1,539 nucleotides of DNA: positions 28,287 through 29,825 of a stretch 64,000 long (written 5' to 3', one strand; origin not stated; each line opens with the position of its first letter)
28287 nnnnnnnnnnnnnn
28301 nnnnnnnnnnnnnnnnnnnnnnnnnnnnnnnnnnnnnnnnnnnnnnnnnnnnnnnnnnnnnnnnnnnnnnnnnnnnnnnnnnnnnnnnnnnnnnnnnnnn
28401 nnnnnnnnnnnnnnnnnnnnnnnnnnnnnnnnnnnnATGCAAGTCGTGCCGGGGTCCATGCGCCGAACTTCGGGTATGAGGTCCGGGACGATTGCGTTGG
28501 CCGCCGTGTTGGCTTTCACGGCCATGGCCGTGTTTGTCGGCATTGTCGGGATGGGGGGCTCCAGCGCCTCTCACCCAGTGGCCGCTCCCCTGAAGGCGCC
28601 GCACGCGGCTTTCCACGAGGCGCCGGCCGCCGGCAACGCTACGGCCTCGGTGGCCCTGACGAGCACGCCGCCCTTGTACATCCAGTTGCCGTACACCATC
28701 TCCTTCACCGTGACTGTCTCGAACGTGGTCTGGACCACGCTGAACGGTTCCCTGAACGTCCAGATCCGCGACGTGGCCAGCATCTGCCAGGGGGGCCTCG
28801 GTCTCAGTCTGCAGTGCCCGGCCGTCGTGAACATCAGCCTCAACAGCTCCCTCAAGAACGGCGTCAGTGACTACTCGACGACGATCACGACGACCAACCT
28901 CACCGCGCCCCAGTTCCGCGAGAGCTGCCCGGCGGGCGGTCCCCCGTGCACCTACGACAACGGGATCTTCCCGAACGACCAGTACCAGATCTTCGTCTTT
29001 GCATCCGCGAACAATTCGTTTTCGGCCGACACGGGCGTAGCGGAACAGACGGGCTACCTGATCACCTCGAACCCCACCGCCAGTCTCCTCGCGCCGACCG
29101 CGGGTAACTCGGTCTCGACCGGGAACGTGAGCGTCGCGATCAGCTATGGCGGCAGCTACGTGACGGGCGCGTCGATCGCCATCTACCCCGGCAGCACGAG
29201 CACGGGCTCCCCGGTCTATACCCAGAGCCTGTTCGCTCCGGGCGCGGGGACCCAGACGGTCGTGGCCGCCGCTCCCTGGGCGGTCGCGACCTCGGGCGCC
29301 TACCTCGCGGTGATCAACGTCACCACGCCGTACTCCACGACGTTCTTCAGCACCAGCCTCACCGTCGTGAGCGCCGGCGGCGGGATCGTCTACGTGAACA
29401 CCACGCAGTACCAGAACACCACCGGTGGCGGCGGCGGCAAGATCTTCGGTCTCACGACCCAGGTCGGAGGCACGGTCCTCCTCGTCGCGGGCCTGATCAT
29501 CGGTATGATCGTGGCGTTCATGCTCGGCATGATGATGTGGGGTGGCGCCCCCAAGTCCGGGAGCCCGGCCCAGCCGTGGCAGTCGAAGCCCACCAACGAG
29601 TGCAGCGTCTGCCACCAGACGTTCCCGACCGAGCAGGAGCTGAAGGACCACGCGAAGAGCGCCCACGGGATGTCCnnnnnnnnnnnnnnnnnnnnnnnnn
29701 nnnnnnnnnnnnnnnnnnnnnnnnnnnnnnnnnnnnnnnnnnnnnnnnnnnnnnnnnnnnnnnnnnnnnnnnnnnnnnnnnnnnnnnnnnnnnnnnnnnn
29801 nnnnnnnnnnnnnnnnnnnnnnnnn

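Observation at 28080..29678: Classical C2H2 zinc fingers as the cytoplasmic tails of two adjacent membrane-anchored surface glycoproteins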

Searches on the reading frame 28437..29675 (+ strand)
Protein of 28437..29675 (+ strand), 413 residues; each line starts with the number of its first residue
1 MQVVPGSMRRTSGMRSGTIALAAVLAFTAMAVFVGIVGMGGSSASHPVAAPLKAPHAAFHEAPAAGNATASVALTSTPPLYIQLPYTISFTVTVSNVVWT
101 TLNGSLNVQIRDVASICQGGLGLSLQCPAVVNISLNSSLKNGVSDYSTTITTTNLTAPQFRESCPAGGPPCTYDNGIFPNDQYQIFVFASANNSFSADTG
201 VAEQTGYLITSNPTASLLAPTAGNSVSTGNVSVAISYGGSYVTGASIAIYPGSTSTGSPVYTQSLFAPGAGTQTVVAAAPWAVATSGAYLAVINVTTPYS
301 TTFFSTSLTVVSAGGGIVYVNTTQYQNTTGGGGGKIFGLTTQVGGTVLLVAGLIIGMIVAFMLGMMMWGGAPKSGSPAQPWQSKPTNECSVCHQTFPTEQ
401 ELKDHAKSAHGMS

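Call 5: search_protein_families(library=pfam, proteins=[window:28437-29675:+], max_evalue=1)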
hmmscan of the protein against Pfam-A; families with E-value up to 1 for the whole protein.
window:28437-29675:+ (413 aa): 6 families
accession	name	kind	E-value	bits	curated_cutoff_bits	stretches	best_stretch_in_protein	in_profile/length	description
PF13912.12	zf-C2H2_6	-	0.00092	19.6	25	1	388-410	3-24/27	C2H2-type zinc finger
PF13894.12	zf-C2H2_4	-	0.0025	18.8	27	1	388-410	2-24/24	C2H2-type zinc finger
PF24071.1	Phage_zn_bind_3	-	0.0044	17.3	27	1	379-407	8-36/46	Phage FDXHR zinc binding domain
PF00096.32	zf-C2H2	-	0.012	16.4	25.2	1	388-410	2-23/23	Zinc finger, C2H2 type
PF12874.13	zf-met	-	0.023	15.4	21.2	1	388-408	2-22/25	Zinc-finger of C2H2 type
PF23102.1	Zf-C2H2_ZNF451_2nd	-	0.042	14.3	30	1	389-406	3-20/39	Second Zinc fingers C2H2 type, ZNF451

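Call 9: find_homologous_proteins(query=window:28437-29675:+, max_evalue=0.001)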
Query window:28437-29675:+ (413 aa): 35 proteins with E <= 0.001 among 8000 candidates.
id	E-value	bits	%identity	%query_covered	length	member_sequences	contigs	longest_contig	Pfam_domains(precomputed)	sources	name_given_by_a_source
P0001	2.9e-254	861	100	97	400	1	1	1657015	-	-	-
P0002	7.9e-194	662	79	93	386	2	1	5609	-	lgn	-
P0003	6.3e-169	580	70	100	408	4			-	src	-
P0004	7.2e-164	564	69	97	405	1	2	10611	-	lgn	-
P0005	1.4e-158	546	66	97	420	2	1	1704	-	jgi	jgi:hypothetical protein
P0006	2.7e-158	545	66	97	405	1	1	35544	-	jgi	jgi:hypothetical protein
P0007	7.4e-115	402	54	97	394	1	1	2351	-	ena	-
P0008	2.4e-111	391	50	98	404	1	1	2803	-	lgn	-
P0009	4.0e-107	377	52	98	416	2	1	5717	-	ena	-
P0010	6.4e-100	353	49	98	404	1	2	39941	-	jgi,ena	-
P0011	9.1e-98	346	49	98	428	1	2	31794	-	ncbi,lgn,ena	-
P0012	1.7e-89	319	46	100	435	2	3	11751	-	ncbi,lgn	-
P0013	5.6e-89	317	44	100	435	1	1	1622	-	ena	-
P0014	1.2e-85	306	51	75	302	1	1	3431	-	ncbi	ncbi:MAG TPA: hypothetical protein VIZ68_01355, partial [Thermoplasmata archaeon]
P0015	2.1e-76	276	41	98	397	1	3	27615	-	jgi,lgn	-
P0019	1.9e-66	243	43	84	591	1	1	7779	PF14344.13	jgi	jgi:Domain of unknown function (DUF4397)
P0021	2.3e-56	210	40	81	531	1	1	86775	-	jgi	jgi:hypothetical protein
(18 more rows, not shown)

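Call 14: search_protein_families(library=ncbifam, proteins=[window:28437-29675:+], max_evalue=1)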
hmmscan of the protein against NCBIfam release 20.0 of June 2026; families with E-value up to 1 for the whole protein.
window:28437-29675:+ (413 aa): 1 family
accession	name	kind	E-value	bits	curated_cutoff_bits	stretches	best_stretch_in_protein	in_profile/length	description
TIGR01904.2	GSu_C4xC__C2xCH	domain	0.11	12.3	27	1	374-401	37-64/73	CxxxxCH/CxxCH domain c-type cytochrome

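Call 36: search_protein_families(library=pfam, proteins=[P0019, P0021], max_evalue=0.01)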
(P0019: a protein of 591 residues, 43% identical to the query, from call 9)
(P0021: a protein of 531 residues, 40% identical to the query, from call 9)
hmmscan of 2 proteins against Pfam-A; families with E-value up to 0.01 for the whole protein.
P0019 (591 aa): 2 families
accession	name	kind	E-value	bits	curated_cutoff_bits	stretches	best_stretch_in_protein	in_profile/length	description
PF14344.12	DUF4397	-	1.2e-39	136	30.6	2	74-188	1-118/119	Domain of unknown function (DUF4397)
PF00096.32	zf-C2H2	-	0.0043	17.9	25.2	1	567-589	2-23/23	Zinc finger, C2H2 type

P0021 (531 aa): 4 families
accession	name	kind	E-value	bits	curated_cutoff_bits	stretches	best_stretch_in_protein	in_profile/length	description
PF13912.12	zf-C2H2_6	-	0.00028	21.2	25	1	506-528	3-24/27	C2H2-type zinc finger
PF24071.1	Phage_zn_bind_3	-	0.0015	18.8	27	1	496-526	8-37/46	Phage FDXHR zinc binding domain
PF07495.19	Y_Y_Y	-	0.0049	17.2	26.6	0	297-316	31-50/65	Y_Y_Y domain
PF00096.32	zf-C2H2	-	0.0072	17.2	25.2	0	506-528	2-23/23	Zinc finger, C2H2 type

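Call 44: predict_structure(alignment_id=A2)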
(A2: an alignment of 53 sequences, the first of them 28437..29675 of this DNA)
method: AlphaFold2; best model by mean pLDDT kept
length: 413 residues; sequences in the alignment: 53
mean_pLDDT: 79.1   pTM: 0.59
mean pLDDT of the five models: 79.1, 79.0, 78.3, 77.6, 77.2
residues with pLDDT >= 90: 214; 70-90: 74; 50-70: 52; < 50: 73
segments of 3 or more residues with pLDDT < 50: 11-18, 35-61, 316-336, 372-378, 380-382
pLDDT, mean of each block of 10 residues (from residue 1): 49 46 63 47 41 40 73 95 97 95 95 66 68 95 96 86 75 85 94 94 95 97 90 97 98 97 94 94 96 98 98 60 43 47 80 92 75 48 68 90 90 72
secondary structure, 60 per line:
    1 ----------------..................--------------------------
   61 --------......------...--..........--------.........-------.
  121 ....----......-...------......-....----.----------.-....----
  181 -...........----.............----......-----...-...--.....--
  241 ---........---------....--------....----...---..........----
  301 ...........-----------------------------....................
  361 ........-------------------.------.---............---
elements in order: H17-34 E69-74 E81-83 E86-95 E104-112 H120-124 E129-134 E145-150 H152-155 H173-176 E182-192 E197-209 E214-219 E225-227 E229-231 E234-238 E244-251 E261-264 E273-276 E281-283 E287-296 E301-311 H341-368 H399-410

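Call 47: fold_search(model_id=the predicted structure, library=pdb)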
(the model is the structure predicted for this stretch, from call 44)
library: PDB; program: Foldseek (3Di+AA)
matches with E <= 10: 1778; with E <= 0.001: 260
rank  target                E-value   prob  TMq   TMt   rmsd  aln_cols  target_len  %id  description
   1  7uzs                  7.1e-07  1.00  0.22  0.15  11.3       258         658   12  Protein 4.2 (local refinement from consensus reconstruction of ankyrin complex classes) (released 2022-07-20)
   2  8csw                  1.1e-06  1.00  0.22  0.15  11.0       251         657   13  Local refinement of protein 4.2 in Class 2 of erythrocyte ankyrin-1 complex (released 2022-07-20)
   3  8tr9                  1.9e-06  1.00  0.24  0.16   9.7       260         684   11  Cryo-EM structure of transglutaminase 2 bound to GDP (released 2024-07-31)
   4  7tvz_E                2.1e-06  1.00  0.22  0.15  10.4       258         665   12  Cryo-EM structure of human band 3-protein 4.2 complex in diagonal conformation (released 2022-06-08)
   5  8s3o_A                2.2e-06  1.00  0.24  0.10  10.9       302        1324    9  Structure of native human CD109 (released 2025-03-05)
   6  9bc2_A                2.6e-06  1.00  0.22  0.16  10.1       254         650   11  Transglutaminase 2 - Open State (released 2024-07-03)
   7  3s3j_A                2.6e-06  1.00  0.20  0.15  10.5       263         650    9  Transglutaminase 2 in complex with a novel inhibitor (released 2012-06-06)
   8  4rtd                  3.6e-06  1.00  0.19  0.09  18.5       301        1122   12  Escherichia coli alpha-2-macroglobulin activated by porcine elastase (released 2015-07-15)
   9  8cs9_X                4.2e-06  1.00  0.23  0.16  10.3       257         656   12  Composite reconstruction of Class 1 of the erythrocyte ankyrin-1 complex (released 2022-07-20)
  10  3s3s_A                4.5e-06  1.00  0.20  0.16  10.2       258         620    8  Transglutaminase 2 in complex with a novel inhibitor (released 2012-06-06)
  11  6kzb_A                5.0e-06  1.00  0.22  0.15  10.8       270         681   11  Transglutaminase2 complexed with calcium (released 2020-12-09)
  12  5f0m_B                5.2e-06  1.00  0.18  0.24  18.3       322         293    8  Structure of retromer VPS26-VPS35 subunits bound to SNX3 and DMT1 (SeMet labeled) (released 2016-12-07)
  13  1kv3_A                5.8e-06  1.00  0.22  0.16  10.2       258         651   12  HUMAN TISSUE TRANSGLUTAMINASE IN GDP BOUND FORM (released 2002-03-13)
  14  6a8p_C                7.7e-06  1.00  0.21  0.15  10.1       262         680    9  Transglutaminase 2 mutant G224V in complex with GTP (released 2018-09-26)
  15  1ggu_B                7.7e-06  1.00  0.20  0.15  10.1       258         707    9  HUMAN FACTOR XIII WITH CALCIUM BOUND IN THE ION SITE (released 1999-09-16)
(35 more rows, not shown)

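Call 48: find_encoding_contigs(protein=P0002, flank=6000, max_places=2)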
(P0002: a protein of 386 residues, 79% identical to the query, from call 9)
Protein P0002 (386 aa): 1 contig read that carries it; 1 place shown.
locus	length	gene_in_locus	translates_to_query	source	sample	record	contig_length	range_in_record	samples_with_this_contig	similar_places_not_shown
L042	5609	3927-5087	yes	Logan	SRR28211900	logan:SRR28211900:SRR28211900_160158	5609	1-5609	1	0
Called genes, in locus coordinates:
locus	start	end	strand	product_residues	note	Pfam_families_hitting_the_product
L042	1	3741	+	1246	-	?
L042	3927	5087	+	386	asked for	-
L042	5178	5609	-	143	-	?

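Call 49: find_encoding_contigs(protein=P0004, flank=8000, max_places=2)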
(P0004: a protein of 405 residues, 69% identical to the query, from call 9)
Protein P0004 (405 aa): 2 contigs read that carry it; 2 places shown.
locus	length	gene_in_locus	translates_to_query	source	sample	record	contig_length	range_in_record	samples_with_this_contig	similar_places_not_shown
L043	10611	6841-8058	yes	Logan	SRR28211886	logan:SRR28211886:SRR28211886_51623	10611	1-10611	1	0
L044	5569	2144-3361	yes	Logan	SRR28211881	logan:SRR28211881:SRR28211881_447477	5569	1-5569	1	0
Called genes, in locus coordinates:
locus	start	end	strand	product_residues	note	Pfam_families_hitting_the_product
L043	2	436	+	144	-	?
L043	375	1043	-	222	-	PF01066:CDP-OH_P_transf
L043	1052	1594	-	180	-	PF13238:AAA_18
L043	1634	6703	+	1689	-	PF09286:Pro-kuma_activ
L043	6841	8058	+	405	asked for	-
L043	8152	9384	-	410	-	PF00464:SHMT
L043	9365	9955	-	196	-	PF14382:ECR1_N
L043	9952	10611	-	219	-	?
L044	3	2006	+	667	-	?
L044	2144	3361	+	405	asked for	-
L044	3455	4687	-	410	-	PF00464:SHMT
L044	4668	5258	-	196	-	PF14382:ECR1_N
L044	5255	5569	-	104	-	?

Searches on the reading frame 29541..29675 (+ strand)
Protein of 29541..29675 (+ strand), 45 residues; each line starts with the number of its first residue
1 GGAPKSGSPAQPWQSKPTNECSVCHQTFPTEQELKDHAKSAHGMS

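Call 5: search_protein_families(library=pfam, proteins=[window:29541-29675:+], max_evalue=1)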
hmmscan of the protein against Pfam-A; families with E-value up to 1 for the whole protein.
seq(45 aa): 13 families
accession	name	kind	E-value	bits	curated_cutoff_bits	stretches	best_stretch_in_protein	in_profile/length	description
PF13912.12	zf-C2H2_6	-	3.3e-05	24.2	25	1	20-42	3-24/27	C2H2-type zinc finger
PF13894.12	zf-C2H2_4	-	9.4e-05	23.2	27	1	20-42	2-24/24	C2H2-type zinc finger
PF24071.1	Phage_zn_bind_3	-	9.5e-05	22.6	27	1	11-39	8-36/46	Phage FDXHR zinc binding domain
PF00096.32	zf-C2H2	-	0.00046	20.9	25.2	1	20-42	2-23/23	Zinc finger, C2H2 type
PF12874.13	zf-met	-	0.0012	19.5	21.2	1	20-40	2-22/25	Zinc-finger of C2H2 type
PF23102.1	Zf-C2H2_ZNF451_2nd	-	0.0015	18.9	30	1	21-39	3-21/39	Second Zinc fingers C2H2 type, ZNF451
PF24560.1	zf-C2H2_OTU1_C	-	0.026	14.6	27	1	21-40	7-26/35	Ubiquitin thioesterase OTU1, C-terminal C2H2-type zinc finger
PF23612.1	zf-C2H2_ZN142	-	0.028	14.7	27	1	21-43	3-25/27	ZN142 C2H2 zinc finger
PF09698.15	GSu_C4xC__C2xCH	-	0.032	15.4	21.7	1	2-25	11-36/36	Geobacter CxxxxCH...CXXCH motif (GSu_C4xC__C2xCH)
PF12756.13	zf-C2H2_2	-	0.046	14.4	26.9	1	18-41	50-73/100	C2H2 type zinc-finger (2 copies)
PF23217.2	DUF7066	-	0.05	14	27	1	21-40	11-30/53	Domain of unknown function (DUF7066)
PF21816.3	Zap1_zf1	-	0.15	12.2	27.2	1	24-37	8-21/27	Zap1, C2H2 zinc finger 1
PF12907.13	zf-met2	-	0.29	11.7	27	1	21-42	2-26/38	Zinc-binding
